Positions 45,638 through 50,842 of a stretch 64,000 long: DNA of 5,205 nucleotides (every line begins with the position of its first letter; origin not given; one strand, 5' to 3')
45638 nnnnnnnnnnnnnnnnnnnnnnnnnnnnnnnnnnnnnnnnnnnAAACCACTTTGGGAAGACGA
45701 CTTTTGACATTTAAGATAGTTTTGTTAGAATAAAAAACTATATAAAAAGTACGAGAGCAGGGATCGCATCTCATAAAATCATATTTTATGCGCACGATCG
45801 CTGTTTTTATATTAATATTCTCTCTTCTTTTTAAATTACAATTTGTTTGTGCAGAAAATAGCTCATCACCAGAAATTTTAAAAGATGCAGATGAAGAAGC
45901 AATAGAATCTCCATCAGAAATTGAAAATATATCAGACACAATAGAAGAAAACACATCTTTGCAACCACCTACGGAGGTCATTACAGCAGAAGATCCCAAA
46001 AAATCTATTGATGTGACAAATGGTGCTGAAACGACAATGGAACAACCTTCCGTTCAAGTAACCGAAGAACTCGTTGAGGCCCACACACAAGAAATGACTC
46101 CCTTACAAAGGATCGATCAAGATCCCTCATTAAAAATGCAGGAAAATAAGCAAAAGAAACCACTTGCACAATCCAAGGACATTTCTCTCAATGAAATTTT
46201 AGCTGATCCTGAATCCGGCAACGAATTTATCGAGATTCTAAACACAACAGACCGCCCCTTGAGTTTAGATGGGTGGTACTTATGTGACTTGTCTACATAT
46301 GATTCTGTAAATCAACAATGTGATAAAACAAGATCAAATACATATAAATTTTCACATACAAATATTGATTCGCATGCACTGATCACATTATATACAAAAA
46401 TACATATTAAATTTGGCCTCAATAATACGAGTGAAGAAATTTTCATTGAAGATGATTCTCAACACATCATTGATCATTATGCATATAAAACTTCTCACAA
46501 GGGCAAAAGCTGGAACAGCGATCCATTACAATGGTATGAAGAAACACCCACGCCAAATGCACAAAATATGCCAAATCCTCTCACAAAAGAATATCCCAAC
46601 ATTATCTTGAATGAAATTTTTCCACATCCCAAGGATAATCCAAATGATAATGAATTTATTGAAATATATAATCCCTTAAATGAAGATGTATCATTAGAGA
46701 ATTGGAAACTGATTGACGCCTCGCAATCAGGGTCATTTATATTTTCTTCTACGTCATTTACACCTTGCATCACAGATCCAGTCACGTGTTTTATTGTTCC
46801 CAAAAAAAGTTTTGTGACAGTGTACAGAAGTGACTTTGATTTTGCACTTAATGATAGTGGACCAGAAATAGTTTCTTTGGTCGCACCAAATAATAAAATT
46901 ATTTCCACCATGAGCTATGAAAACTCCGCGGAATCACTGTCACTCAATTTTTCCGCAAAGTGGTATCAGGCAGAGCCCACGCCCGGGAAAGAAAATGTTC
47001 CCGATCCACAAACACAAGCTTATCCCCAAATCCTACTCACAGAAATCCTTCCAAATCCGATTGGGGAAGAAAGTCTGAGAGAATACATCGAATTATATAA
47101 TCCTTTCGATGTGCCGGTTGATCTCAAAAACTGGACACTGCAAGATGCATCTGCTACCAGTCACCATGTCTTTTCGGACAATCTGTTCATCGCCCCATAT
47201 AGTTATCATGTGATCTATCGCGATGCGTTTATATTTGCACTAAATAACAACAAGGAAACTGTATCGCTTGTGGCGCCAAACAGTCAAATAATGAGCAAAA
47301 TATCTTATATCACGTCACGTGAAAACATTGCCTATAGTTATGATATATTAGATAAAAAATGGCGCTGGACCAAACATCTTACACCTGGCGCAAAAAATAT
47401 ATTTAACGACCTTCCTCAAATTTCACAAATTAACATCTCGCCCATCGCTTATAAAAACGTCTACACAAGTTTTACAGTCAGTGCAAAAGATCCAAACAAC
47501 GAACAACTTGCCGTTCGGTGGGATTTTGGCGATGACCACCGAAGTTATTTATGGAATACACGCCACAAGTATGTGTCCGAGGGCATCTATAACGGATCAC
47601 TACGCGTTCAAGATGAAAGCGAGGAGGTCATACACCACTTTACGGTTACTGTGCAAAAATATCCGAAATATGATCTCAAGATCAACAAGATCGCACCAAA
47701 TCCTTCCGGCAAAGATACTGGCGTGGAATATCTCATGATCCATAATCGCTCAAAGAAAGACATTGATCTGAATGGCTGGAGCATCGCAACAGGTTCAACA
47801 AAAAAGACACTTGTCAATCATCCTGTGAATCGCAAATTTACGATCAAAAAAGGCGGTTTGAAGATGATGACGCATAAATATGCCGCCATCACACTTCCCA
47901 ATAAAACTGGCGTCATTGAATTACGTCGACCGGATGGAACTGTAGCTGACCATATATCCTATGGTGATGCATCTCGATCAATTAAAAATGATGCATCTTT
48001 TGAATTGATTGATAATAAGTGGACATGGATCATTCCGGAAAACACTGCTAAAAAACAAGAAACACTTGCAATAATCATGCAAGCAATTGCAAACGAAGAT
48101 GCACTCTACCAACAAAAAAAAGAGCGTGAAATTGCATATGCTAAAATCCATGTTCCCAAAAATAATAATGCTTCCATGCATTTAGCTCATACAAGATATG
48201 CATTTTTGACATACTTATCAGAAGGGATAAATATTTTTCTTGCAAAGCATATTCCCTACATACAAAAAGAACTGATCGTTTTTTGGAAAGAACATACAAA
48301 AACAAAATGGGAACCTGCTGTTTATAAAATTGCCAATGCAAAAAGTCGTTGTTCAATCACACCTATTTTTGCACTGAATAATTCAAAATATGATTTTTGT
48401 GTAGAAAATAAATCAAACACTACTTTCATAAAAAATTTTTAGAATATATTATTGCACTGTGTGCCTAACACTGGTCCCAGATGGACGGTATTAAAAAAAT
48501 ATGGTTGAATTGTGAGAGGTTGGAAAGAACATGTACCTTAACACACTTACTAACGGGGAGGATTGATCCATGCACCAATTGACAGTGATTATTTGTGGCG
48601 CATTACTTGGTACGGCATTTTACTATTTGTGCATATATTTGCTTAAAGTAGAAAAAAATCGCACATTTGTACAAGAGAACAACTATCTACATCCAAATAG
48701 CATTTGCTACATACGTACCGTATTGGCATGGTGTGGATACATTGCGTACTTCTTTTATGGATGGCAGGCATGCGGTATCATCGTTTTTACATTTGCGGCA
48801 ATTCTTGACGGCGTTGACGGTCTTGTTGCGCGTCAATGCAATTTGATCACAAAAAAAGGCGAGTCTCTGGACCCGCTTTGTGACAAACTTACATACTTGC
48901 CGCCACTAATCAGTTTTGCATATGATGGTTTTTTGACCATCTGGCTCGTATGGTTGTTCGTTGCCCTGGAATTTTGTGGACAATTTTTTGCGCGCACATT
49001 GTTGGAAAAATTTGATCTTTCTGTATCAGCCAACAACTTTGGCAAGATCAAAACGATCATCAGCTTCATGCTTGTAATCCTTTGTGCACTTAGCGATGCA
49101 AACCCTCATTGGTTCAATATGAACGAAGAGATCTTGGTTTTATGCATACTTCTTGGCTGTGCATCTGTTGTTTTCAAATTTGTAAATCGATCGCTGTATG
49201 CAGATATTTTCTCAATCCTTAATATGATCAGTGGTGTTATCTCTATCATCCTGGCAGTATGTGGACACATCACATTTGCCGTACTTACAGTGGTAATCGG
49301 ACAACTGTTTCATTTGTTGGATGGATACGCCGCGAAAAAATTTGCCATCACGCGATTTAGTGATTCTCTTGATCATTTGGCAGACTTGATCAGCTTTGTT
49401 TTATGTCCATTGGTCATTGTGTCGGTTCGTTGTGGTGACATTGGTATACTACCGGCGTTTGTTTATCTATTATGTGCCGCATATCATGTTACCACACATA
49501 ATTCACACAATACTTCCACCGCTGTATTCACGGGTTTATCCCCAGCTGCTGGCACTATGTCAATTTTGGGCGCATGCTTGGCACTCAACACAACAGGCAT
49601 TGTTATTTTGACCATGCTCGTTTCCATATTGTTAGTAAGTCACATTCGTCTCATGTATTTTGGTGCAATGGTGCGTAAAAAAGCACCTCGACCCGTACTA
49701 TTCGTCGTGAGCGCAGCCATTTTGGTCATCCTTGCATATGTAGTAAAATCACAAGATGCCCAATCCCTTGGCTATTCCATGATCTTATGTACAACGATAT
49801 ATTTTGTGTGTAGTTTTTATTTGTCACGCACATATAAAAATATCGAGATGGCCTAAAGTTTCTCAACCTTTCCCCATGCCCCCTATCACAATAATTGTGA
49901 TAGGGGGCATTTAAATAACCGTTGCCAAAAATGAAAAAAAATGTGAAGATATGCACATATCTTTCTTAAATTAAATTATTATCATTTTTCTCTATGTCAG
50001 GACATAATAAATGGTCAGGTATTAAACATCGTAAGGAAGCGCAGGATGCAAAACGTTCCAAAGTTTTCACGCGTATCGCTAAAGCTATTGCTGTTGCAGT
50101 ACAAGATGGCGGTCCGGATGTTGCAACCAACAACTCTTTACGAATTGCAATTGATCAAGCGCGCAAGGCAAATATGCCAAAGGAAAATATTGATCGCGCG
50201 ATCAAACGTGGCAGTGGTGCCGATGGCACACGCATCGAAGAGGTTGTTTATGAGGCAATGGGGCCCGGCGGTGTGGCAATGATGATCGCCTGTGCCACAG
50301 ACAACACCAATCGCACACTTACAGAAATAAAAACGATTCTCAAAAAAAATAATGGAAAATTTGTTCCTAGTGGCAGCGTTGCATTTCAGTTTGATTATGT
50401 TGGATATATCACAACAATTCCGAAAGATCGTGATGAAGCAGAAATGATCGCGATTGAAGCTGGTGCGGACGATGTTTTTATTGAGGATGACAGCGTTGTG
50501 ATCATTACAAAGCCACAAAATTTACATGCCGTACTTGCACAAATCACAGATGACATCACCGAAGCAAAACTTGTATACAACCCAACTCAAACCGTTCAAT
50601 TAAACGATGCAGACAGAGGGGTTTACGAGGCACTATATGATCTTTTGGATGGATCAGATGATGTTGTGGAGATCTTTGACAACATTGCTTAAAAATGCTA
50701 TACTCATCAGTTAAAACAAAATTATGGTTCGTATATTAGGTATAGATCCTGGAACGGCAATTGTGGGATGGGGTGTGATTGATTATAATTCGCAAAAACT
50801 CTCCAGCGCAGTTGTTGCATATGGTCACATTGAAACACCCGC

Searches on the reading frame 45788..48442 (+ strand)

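Call 11: search_protein_families(library=pfam, proteins=[window:45788-48442:+], max_evalue=0.001)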
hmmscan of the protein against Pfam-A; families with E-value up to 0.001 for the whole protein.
window:45788-48442:+ (884 aa): 3 families
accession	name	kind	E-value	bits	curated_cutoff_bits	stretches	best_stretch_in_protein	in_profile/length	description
PF00932.25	LTD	-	2.7e-56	189.1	34.3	4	409-508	2-108/109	Lamin Tail Domain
PF18911.6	PKD_4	-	5.9e-10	39.5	27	1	543-614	4-75/85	PKD domain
PF00801.26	PKD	-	0.0004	20.8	23.5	0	562-622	19-80/80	PKD domain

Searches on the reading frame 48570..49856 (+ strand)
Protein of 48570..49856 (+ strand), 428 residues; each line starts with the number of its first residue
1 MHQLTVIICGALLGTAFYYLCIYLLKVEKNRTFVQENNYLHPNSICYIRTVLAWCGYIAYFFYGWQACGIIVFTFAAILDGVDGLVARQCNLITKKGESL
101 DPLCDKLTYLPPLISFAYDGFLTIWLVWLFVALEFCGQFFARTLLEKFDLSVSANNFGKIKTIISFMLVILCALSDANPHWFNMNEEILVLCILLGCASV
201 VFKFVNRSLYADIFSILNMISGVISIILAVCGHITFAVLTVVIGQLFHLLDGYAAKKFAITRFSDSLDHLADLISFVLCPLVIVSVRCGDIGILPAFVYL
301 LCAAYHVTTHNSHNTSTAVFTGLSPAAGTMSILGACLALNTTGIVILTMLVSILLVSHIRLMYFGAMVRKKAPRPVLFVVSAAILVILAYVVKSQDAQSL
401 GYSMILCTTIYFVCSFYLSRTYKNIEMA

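Call 11: search_protein_families(library=pfam, proteins=[window:48570-49856:+], max_evalue=0.001)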
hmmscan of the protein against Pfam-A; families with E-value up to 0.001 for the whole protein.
window:48570-49856:+ (428 aa): 1 family
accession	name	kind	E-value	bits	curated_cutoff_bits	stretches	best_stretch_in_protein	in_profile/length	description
PF01066.26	CDP-OH_P_transf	-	8.9e-31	107.8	22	2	41-185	3-139/152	CDP-alcohol phosphatidyltransferase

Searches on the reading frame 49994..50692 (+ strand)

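Call 11: search_protein_families(library=pfam, proteins=[window:49994-50692:+], max_evalue=0.001)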
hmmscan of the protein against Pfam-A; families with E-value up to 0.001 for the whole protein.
window:49994-50692:+ (232 aa): 2 families
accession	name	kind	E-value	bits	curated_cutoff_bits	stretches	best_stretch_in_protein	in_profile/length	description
PF01709.26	Transcrip_reg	-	1.5e-42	145.5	27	1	82-231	2-160/160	TACO1/YebC second and third domain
PF20772.2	TACO1_YebC_N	-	1.2e-31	109.5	36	1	5-75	1-72/73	TACO1/YebC protein N-terminal domain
